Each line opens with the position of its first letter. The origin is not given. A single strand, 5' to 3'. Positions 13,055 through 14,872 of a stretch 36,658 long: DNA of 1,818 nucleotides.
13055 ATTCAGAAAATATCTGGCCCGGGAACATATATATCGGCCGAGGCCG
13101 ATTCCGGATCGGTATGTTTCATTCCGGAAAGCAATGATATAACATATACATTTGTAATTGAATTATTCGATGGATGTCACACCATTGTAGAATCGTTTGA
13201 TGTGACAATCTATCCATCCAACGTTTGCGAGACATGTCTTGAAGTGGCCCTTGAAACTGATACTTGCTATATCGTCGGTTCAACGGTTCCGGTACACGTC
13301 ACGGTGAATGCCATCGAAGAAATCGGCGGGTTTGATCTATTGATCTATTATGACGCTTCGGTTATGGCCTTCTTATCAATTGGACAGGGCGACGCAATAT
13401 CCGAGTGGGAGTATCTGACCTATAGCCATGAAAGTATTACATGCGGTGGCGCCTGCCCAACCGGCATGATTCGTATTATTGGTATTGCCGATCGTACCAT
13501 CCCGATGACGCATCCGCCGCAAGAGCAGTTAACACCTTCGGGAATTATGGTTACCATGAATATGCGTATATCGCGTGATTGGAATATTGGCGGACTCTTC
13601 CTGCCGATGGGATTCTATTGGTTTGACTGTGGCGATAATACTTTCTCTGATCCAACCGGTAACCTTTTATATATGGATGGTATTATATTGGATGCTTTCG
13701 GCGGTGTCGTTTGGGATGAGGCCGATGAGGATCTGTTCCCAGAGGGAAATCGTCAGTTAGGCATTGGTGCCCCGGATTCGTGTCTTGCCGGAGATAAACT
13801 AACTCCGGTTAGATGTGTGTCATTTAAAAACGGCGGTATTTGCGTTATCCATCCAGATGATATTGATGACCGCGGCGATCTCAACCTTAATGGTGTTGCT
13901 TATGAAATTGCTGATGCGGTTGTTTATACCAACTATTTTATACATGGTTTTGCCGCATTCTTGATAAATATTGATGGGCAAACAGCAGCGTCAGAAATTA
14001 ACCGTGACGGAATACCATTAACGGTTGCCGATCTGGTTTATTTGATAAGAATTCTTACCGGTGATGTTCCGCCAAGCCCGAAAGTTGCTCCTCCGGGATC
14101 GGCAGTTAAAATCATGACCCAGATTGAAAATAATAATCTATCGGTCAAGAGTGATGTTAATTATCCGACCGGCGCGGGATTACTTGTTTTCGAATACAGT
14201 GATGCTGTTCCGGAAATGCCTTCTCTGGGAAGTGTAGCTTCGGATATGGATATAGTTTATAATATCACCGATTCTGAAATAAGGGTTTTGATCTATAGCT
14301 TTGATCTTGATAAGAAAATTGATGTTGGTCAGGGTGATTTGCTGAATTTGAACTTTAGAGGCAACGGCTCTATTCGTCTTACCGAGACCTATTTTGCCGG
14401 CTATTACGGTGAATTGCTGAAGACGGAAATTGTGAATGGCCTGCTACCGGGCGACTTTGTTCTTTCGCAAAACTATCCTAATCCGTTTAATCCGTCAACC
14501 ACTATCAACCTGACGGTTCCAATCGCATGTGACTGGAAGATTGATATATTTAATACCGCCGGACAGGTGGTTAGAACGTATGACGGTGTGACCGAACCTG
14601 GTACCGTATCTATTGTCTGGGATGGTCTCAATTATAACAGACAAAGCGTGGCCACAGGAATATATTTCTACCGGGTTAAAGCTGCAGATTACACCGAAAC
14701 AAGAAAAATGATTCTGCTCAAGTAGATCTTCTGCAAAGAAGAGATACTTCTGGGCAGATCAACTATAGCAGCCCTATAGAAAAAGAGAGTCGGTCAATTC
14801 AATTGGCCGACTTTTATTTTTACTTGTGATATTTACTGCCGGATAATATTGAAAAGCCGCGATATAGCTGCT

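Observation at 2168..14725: Giant T9SS-tagged surface protein with a two-level (hierarchical) repeat architecture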

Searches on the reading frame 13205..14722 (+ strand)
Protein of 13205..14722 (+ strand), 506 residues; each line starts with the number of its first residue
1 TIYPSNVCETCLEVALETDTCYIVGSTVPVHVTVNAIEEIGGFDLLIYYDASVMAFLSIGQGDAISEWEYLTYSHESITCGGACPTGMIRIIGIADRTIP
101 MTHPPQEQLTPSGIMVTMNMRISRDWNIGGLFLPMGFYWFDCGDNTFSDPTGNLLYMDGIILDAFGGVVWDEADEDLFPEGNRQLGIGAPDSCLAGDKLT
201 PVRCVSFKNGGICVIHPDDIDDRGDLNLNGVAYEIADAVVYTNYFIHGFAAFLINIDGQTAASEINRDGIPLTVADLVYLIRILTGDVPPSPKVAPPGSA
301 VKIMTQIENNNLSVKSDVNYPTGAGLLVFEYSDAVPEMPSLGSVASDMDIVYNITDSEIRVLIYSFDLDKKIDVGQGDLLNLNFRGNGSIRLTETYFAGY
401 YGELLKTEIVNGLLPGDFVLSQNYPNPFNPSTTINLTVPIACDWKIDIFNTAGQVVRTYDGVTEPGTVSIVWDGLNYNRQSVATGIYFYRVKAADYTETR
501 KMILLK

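Call 13: search_protein_families(library=pfam, proteins=[window:13268-14722:+], max_evalue=1)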
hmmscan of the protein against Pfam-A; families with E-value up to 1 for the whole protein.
window:13268-14722:+ (485 aa): 5 families
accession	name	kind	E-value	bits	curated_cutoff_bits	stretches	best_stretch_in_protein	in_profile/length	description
PF13860.13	FlgD_ig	-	7.8e-09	35.8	27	1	420-473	21-76/79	FlgD Ig-like domain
PF18962.6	Por_Secre_tail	-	8.6e-07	29.6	27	1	403-482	2-74/75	Secretion system C-terminal sorting domain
PF00963.24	Cohesin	-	7.9e-06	26.6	24.1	1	3-45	12-56/139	Cohesin domain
PF13585.12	CHU_C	-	1.5e-05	25.4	27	1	422-479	28-80/86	CHU_C Type IX secretion signal domain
PF23061.1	CUB_M02D8_5_2nd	-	0.17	12.7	30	0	325-353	28-55/114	M02D8_5-like, second CUB domain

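Call 38: find_homologous_proteins(query=window:13205-14722:+, max_evalue=0.00001)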
Query window:13205-14722:+ (506 aa): 4257 proteins with E <= 0.00001 among 8000 candidates; the best 120 are listed.
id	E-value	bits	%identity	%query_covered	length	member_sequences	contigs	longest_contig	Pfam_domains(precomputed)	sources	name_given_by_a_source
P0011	8.0e-199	680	87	66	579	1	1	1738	-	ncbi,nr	ncbi:MAG: hypothetical protein GY839_01265, partial [candidate division Zixibacteria bacterium]|nr:h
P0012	3.3e-179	615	51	100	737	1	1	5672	PF13860.13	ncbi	ncbi:MAG: T9SS type A sorting domain-containing protein, partial [Candidatus Zixiibacteriota bacteri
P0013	8.7e-173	594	52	100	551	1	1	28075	PF00963.25,PF18962.8,PF13860.13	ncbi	ncbi:MAG: FlgD immunoglobulin-like domain containing protein, partial [Candidatus Zixiibacteriota ba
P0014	5.1e-170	585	53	96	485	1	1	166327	PF13585.13,PF18962.8,PF13860.13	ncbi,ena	-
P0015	7.3e-155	535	49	100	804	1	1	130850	PF13860.13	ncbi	-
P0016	5.6e-150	519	48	100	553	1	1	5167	PF18962.8,PF13860.13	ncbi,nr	ncbi:MAG: T9SS type A sorting domain-containing protein, partial [candidate division Zixibacteria ba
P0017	3.7e-147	509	45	99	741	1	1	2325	PF18962.8,PF13860.13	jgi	jgi:hypothetical protein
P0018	2.2e-146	507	46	100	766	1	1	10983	PF13860.13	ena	-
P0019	7.9e-146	505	45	99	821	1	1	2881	PF18962.8,PF13860.13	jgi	jgi:hypothetical protein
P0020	9.3e-146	505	54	80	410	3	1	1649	PF18962.8,PF13860.13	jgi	-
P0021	4.4e-144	499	46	100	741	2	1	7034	PF13585.13,PF13860.13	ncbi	ncbi:MAG: FlgD immunoglobulin-like domain containing protein, partial [Candidatus Thorarchaeota arch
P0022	6.8e-140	485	45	98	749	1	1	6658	PF18962.8,PF13860.13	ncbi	ncbi:MAG: T9SS type A sorting domain-containing protein, partial [Candidatus Zixiibacteriota bacteri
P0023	7.6e-136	472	43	100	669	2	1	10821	PF18962.8,PF13860.13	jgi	jgi:hypothetical protein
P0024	4.9e-135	469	50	87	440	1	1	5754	PF18962.8,PF13860.13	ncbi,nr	ncbi:MAG: FlgD immunoglobulin-like domain containing protein, partial [candidate division Zixibacter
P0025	2.8e-133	463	44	97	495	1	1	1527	PF18962.8,PF13860.13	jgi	jgi:hypothetical protein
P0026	1.2e-132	461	42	99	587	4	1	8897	PF13585.13,PF18962.8,PF13860.13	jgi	jgi:hypothetical protein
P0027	5.0e-132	459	41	100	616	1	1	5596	PF18962.8,PF13860.13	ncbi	ncbi:MAG: FlgD immunoglobulin-like domain containing protein, partial [Candidatus Zixiibacteriota ba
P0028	6.6e-132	459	44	98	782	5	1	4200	PF13585.13,PF17963.8,PF18962.8,PF13860.13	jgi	jgi:hypothetical protein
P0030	1.7e-130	454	43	98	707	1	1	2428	PF18962.8,PF13860.13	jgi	jgi:hypothetical protein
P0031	3.2e-130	453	42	99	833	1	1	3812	PF13585.13,PF18962.8,PF13860.13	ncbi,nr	ncbi:T9SS type A sorting domain-containing protein, partial [candidate division GN15 bacterium]|nr:T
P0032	2.7e-129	450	43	99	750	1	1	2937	PF18962.8,PF13860.13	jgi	jgi:hypothetical protein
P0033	1.6e-126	441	44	96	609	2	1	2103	PF18962.8,PF13860.13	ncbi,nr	ncbi:MAG: T9SS type A sorting domain-containing protein [candidate division Zixibacteria bacterium]|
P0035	9.5e-120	419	42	100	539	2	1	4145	PF13585.13,PF18962.8,PF13860.13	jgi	jgi:hypothetical protein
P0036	5.7e-119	416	43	98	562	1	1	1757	PF18962.8,PF13860.13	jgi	jgi:hypothetical protein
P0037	1.6e-118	415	42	92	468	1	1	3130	PF18962.8,PF13860.13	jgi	jgi:hypothetical protein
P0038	3.2e-116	407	44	83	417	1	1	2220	PF18962.8,PF13860.13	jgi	jgi:hypothetical protein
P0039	3.7e-114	400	41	95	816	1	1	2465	PF18962.8,PF13860.13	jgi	jgi:hypothetical protein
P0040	3.8e-114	400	52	69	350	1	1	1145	PF18962.8,PF13860.13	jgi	jgi:hypothetical protein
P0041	8.3e-114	399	43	94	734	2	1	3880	PF13585.13,PF18962.8,PF13860.13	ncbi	-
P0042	3.7e-112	394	42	98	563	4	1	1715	PF18962.8,PF13860.13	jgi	jgi:hypothetical protein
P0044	3.5e-111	390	41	95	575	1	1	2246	PF13585.13,PF18962.8,PF13860.13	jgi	jgi:hypothetical protein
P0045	7.4e-111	389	43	93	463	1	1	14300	PF18962.8,PF13860.13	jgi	jgi:hypothetical protein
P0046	7.6e-110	386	43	98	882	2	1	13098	PF13585.13,PF18962.8,PF13860.13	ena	-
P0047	8.5e-110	386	42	92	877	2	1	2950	PF18962.8,PF13860.13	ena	-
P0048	7.2e-109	383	40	92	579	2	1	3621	PF18962.8,PF13860.13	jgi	jgi:hypothetical protein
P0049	3.3e-108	381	39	97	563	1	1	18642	PF18962.8,PF13860.13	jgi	jgi:hypothetical protein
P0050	1.0e-107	379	42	92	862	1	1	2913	PF18962.8,PF13860.13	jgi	jgi:hypothetical protein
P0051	2.0e-107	378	41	98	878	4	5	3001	PF18962.8,PF13860.13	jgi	jgi:hypothetical protein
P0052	1.2e-106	376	41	92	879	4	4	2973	PF18962.8,PF13860.13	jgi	jgi:hypothetical protein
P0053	1.8e-106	375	40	99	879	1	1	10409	PF13585.13,PF18962.8,PF13860.13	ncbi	-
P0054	2.2e-106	375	39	98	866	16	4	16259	PF18962.8,PF13860.13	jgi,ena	jgi:hypothetical protein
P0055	2.9e-106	374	41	92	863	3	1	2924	PF00963.25,PF18962.8,PF13860.13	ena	-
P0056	6.3e-106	373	41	92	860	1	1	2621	PF18962.8,PF13860.13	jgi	jgi:hypothetical protein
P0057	9.6e-106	373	40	99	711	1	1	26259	PF18962.8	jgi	jgi:hypothetical protein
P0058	2.0e-105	372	45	93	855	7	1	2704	PF18962.8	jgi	jgi:hypothetical protein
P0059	4.6e-105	370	32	96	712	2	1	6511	PF18962.8,PF13860.13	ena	-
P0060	4.8e-105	370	40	92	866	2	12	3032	PF17963.8,PF00963.25,PF18962.8,PF13860.13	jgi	jgi:hypothetical protein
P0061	8.0e-105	370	40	92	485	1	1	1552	PF18962.8,PF13860.13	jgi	jgi:hypothetical protein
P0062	4.2e-104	367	42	93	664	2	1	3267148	PF18962.8,PF13860.13,PF05345.19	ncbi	ncbi:MAG: T9SS type A sorting domain-containing protein, partial [Candidatus Zixiibacteriota bacteri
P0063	5.1e-104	367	41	98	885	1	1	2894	PF18962.8,PF13860.13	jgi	jgi:hypothetical protein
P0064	5.1e-104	367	41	98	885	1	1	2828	PF18962.8,PF13860.13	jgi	jgi:hypothetical protein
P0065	6.3e-104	367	42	98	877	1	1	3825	PF13585.13,PF18962.8,PF13860.13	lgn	-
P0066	1.1e-103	366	41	92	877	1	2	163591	PF18962.8,PF13860.13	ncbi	ncbi:MAG: FlgD immunoglobulin-like domain containing protein [candidate division Zixibacteria bacter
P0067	6.6e-103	363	42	98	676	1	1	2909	PF18962.8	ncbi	ncbi:MAG: hypothetical protein DRP51_10185, partial [Candidatus Zixiibacteriota bacterium]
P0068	1.5e-102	362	46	74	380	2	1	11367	PF13585.13,PF18962.8,PF13860.13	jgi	-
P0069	1.5e-102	362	40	98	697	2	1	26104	PF13585.13,PF18962.8,PF13860.13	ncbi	-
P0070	1.7e-102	362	40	92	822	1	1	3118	PF18962.8,PF13860.13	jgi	jgi:hypothetical protein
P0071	6.2e-102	360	41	92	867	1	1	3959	PF13585.13,PF18962.8,PF13860.13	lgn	-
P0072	7.5e-102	360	40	98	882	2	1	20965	PF13585.13,PF17963.8,PF18962.8,PF13860.13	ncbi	-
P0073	7.7e-102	360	40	92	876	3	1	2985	PF00963.25,PF18962.8,PF13860.13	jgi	jgi:hypothetical protein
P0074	8.6e-102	360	38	98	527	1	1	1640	PF13585.13,PF18962.8,PF13860.13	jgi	jgi:hypothetical protein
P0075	1.8e-101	358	42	92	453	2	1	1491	PF13585.13,PF18962.8,PF13860.13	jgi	jgi:hypothetical protein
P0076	4.6e-101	357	41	92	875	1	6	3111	PF13585.13,PF17963.8,PF18962.8,PF13860.13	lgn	-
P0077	4.7e-101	357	39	92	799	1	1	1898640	PF07495.20,PF22352.3,PF13585.13,PF17963.8,PF18962.8,PF17803.8,PF13860.13,PF18911.7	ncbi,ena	-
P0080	1.2e-100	356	40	98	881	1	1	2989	PF13585.13,PF18962.8,PF13860.13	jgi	-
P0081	1.5e-100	355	41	92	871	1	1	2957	PF18962.8,PF13860.13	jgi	jgi:hypothetical protein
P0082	1.5e-100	355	39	92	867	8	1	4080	PF18962.8,PF13860.13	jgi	-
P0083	1.9e-100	355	40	98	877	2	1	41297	PF18962.8,PF13860.13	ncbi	-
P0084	3.4e-100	354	41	98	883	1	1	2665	PF13585.13,PF18962.8,PF13860.13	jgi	jgi:hypothetical protein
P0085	3.5e-100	354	41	93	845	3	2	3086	PF00963.25,PF18962.8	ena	-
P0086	4.4e-100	354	42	93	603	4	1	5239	PF18962.8,PF13860.13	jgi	jgi:hypothetical protein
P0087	4.7e-100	354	40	98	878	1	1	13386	PF17963.8,PF18962.8,PF13860.13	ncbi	-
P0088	8.1e-100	353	41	92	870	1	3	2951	PF18962.8,PF13860.13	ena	-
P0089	1.1e-99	353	40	92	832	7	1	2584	PF13585.13,PF18962.8,PF13860.13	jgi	jgi:hypothetical protein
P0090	1.5e-99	352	40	93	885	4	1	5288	PF18962.8,PF13860.13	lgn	-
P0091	2.7e-99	351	40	98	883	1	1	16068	PF13585.13,PF18962.8,PF13860.13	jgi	-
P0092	7.1e-99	350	39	92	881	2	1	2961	PF18962.8,PF13860.13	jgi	jgi:hypothetical protein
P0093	7.7e-99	350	39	92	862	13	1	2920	PF18962.8,PF13860.13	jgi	-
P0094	1.0e-98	349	39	95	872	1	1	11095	PF18962.8,PF13860.13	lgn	-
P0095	1.1e-98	349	41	98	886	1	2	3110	PF13585.13,PF18962.8,PF13860.13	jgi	-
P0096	1.2e-98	349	39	93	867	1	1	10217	PF18962.8,PF13860.13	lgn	-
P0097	1.5e-98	349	42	98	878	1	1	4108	PF18962.8,PF13860.13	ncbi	-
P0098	1.7e-98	349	41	93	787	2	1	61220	PF13585.13,PF00963.25,PF18962.8,PF13860.13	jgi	-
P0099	2.2e-98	348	39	92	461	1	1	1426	PF18962.8,PF13860.13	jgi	jgi:hypothetical protein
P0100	2.3e-98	348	39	98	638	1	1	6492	PF13585.13,PF18962.8,PF13860.13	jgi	jgi:hypothetical protein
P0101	2.5e-98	348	39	92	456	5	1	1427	PF18962.8,PF13860.13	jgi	jgi:hypothetical protein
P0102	2.8e-98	348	39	92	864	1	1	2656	PF18962.8,PF13860.13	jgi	jgi:hypothetical protein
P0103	4.8e-98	347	40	92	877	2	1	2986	PF18962.8,PF13860.13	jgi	jgi:hypothetical protein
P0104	5.7e-98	347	40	92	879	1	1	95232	PF18962.8,PF13860.13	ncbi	ncbi:MAG: FlgD immunoglobulin-like domain containing protein [Candidatus Zixiibacteriota bacterium]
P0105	8.2e-98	346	41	92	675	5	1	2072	PF18962.8,PF13860.13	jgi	jgi:hypothetical protein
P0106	8.4e-98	346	40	98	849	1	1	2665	PF13585.13,PF18962.8,PF13860.13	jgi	jgi:hypothetical protein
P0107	8.4e-98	346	41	92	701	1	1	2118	PF18962.8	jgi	jgi:hypothetical protein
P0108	1.1e-97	346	39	95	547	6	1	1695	PF18962.8,PF13860.13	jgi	jgi:hypothetical protein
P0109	1.1e-97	346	39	92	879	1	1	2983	PF18962.8,PF13860.13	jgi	-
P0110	1.2e-97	346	39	92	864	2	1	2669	PF18962.8,PF13860.13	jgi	jgi:hypothetical protein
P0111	1.3e-97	346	41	96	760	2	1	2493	PF18962.8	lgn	-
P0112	1.5e-97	346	43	92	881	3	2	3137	PF18962.8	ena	-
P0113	1.6e-97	345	41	95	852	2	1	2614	PF18962.8,PF13860.13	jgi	jgi:hypothetical protein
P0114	1.6e-97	345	39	92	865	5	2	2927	PF18962.8,PF13860.13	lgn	-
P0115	1.8e-97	345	40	92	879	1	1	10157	PF18962.8,PF13860.13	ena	-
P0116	1.9e-97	345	39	98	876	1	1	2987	PF13585.13,PF18962.8,PF13860.13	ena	-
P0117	2.7e-97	345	39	98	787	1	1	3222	PF18962.8,PF13860.13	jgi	jgi:hypothetical protein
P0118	2.9e-97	345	42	92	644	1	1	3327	PF18962.8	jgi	jgi:hypothetical protein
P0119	3.1e-97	344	40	93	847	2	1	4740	PF18962.8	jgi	jgi:hypothetical protein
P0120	3.8e-97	344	40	99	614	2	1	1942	PF13585.13,PF18962.8,PF13860.13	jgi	jgi:hypothetical protein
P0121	5.2e-97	344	40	92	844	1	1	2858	PF18962.8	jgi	jgi:hypothetical protein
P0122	6.0e-97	344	41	98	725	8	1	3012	PF18962.8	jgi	-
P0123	6.7e-97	343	40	92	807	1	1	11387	PF18962.8,PF13860.13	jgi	jgi:hypothetical protein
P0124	7.5e-97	343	42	92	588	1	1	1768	PF18962.8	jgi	-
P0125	7.8e-97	343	48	67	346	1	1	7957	PF18962.8,PF13860.13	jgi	jgi:hypothetical protein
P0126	9.7e-97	343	38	95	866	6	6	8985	PF18962.8,PF13860.13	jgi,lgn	jgi:hypothetical protein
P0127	1.3e-96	342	38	95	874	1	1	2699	PF18962.8,PF13860.13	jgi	-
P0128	1.4e-96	342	40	98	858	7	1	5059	PF18962.8,PF13860.13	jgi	jgi:hypothetical protein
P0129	1.7e-96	342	42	92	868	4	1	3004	PF18962.8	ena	-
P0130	2.0e-96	342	41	93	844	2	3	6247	PF18962.8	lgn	-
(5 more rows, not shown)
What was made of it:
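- On T9SS type A cargo: NCBI annotates many Zixibacteria proteins as T9SS type A cargo (call 38).
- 4257 hits (call 38). The same cassette sits on thousands of proteins with unrelated N-terminal parts (call 38), which fits a general anchoring or assembly module better.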

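Call 48: predict_structure(alignment_id=A2)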
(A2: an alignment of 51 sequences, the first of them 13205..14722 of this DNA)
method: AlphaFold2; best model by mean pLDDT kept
length: 506 residues; sequences in the alignment: 51
mean_pLDDT: 85.1   pTM: 0.55
mean pLDDT of the five models: 85.1, 83.4, 83.0, 82.5, 80.8
residues with pLDDT >= 90: 264; 70-90: 159; 50-70: 66; < 50: 17
segments of 3 or more residues with pLDDT < 50: 1-8, 221-223, 412-415
pLDDT, mean of each block of 10 residues (from residue 1): 45 96 90 96 96 95 93 78 84 78 82 97 85 96 93 92 96 94 94 80 96 81 54 66 85 72 67 83 76 69 90 94 96 95 96 95 93 95 92 92 87 53 64 80 90 93 83 89 88 87 76
secondary structure, 60 per line:
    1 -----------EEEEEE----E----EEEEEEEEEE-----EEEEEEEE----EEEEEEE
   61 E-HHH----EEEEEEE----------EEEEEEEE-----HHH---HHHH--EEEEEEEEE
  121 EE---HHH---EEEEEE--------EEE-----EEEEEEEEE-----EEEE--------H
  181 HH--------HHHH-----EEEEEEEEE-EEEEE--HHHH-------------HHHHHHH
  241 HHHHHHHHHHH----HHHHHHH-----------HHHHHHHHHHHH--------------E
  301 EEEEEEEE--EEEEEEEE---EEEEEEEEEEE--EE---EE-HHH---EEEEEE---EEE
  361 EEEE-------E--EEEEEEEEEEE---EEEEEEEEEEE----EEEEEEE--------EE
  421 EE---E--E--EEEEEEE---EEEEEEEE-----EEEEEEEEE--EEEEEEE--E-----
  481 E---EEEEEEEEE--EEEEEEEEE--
elements in order: E12-17 E27-36 E42-49 E54-61 E70-76 E87-94 H106-109 E112-122 E132-137 E146-148 E154-162 E168-171 H191-194 E200-208 E210-214 H217-220 H234-251 H256-262 H274-285 E300-308 E311-318 E322-332 E349-354 E358-364 E375-385 E389-399 E404-410 E419-422 E432-438 E442-449 E455-463 E466-472 E485-493 E496-504
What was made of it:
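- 14102..14434 (+): Beta-sandwich domain between the dockerin-like segment and the CTD. AF2 strands 300-410 of the cassette (call 48)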

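Call 51: fold_search(model_id=the predicted structure, library=pdb)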
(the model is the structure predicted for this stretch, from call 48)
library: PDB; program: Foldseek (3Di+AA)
matches with E <= 10: 1965; with E <= 0.001: 118
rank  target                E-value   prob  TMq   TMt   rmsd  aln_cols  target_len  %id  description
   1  3l8q_D                9.2e-11  1.00  0.23  0.34  19.4       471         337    9  Structure analysis of the type II cohesin dyad from the adaptor ScaA scaffoldin of Acetivibrio cellulolyticus (released 2010-05-05)
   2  3l8q_C                1.3e-09  1.00  0.24  0.34  19.0       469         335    9  Structure analysis of the type II cohesin dyad from the adaptor ScaA scaffoldin of Acetivibrio cellulolyticus (released 2010-05-05)
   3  2w1n                  2.1e-09  1.00  0.17  0.36  16.2       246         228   12  cohesin and fibronectin type-III double module construct from the Clostridium perfringens glycoside hydrolase GH84C (released 2009-02-03)
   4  8jmw_A                4.3e-08  1.00  0.15  0.15  15.6       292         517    8  Fibril form of serine peptidase Vpr (released 2023-12-06)
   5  2vn5_C                1.5e-07  1.00  0.24  0.75   6.2       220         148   15  The Clostridium cellulolyticum dockerin displays a dual binding mode for its cohesin partner (released 2008-05-20)
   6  4dh2_C                4.6e-07  1.00  0.22  0.66   3.7       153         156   17  Crystal structure of Coh-OlpC(Cthe_0452)-Doc435(Cthe_0435) complex: A novel type I Cohesin-Dockerin complex from Clost (released 2012-11-28)
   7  1g1k_A                5.4e-07  1.00  0.24  0.77   5.0       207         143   15  COHESIN MODULE FROM THE CELLULOSOME OF CLOSTRIDIUM CELLULOLYTICUM (released 2000-11-22)
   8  4dh2_A                9.7e-07  1.00  0.22  0.64   3.7       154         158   16  Crystal structure of Coh-OlpC(Cthe_0452)-Doc435(Cthe_0435) complex: A novel type I Cohesin-Dockerin complex from Clost (released 2012-11-28)
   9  5nrm_A                1.1e-06  1.00  0.23  0.77   2.3       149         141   19  Crystal structure of the sixth cohesin from Acetivibrio cellulolyticus' scaffoldin B in complex with Cel5 dockerin S51 (released 2018-01-31)
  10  3ul4_A                1.3e-06  1.00  0.22  0.70   3.4       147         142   17  Crystal structure of Coh-OlpA(Cthe_3080)-Doc918(Cthe_0918) complex: A novel type I Cohesin-Dockerin complex from Clost (released 2012-11-28)
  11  6za2_A                1.3e-06  1.00  0.16  0.08  25.7       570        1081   10  Crystal structure of dimeric latent PorU from Porphyromonas gingivalis (released 2021-09-29)
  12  4fl4_C                1.4e-06  1.00  0.25  0.39  13.0       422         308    9  Scaffoldin conformation and dynamics revealed by a ternary complex from the Clostridium thermocellum cellulosome (released 2012-06-27)
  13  5nrk_A                1.5e-06  1.00  0.23  0.76   2.3       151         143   18  Crystal structure of the sixth cohesin from Acetivibrio cellulolyticus' scaffoldin B in complex with Cel5 dockerin S15 (released 2018-01-31)
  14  2xdh                  1.8e-06  1.00  0.19  0.66   3.3       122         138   19  Non-cellulosomal cohesin from the hyperthermophilic archaeon Archaeoglobus fulgidus (released 2010-05-26)
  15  6za2_B                3.5e-06  1.00  0.16  0.08  25.9       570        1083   10  Crystal structure of dimeric latent PorU from Porphyromonas gingivalis (released 2021-09-29)
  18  1aoh_A                5.1e-06  1.00  0.24  0.79   3.9       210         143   13  SINGLE COHESIN DOMAIN FROM THE SCAFFOLDING PROTEIN CIPA OF THE CLOSTRIDIUM THERMOCELLUM CELLULOSOME (released 1998-07-08)
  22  4uyp_C                1.1e-05  1.00  0.24  0.79   4.6       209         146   14  High resolution structure of the third cohesin ScaC in complex with the ScaB dockerin with a mutation in the N-termina (released 2015-04-15)
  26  1aoh_B                1.7e-05  1.00  0.24  0.78   3.9       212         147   13  SINGLE COHESIN DOMAIN FROM THE SCAFFOLDING PROTEIN CIPA OF THE CLOSTRIDIUM THERMOCELLUM CELLULOSOME (released 1998-07-08)
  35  4uyp_A                2.6e-05  1.00  0.24  0.77   4.8       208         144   13  High resolution structure of the third cohesin ScaC in complex with the ScaB dockerin with a mutation in the N-termina (released 2015-04-15)
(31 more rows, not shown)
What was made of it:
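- On Cohesin (PF00963): Foldseek TM 0.75-0.79 (normalised to the target) to type I cohesins, with rmsd 2.3 A to 5nrm (call 51).
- Cohesin fold (calls 48, 51). The cohesin fold is confirmed (calls 13, 48, 51).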

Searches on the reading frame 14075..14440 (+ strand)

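Call 73: search_protein_families(library=pfam, proteins=[window:14075-14440:+], max_evalue=10)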
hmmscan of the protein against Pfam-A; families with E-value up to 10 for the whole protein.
window:14075-14440:+ (122 aa): 1 family
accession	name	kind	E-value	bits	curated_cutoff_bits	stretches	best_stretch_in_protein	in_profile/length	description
PF17877.7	Dis3l2_C_term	-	0.05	14.4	31.6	1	60-102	8-50/87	DIS3-like exonuclease 2 C terminal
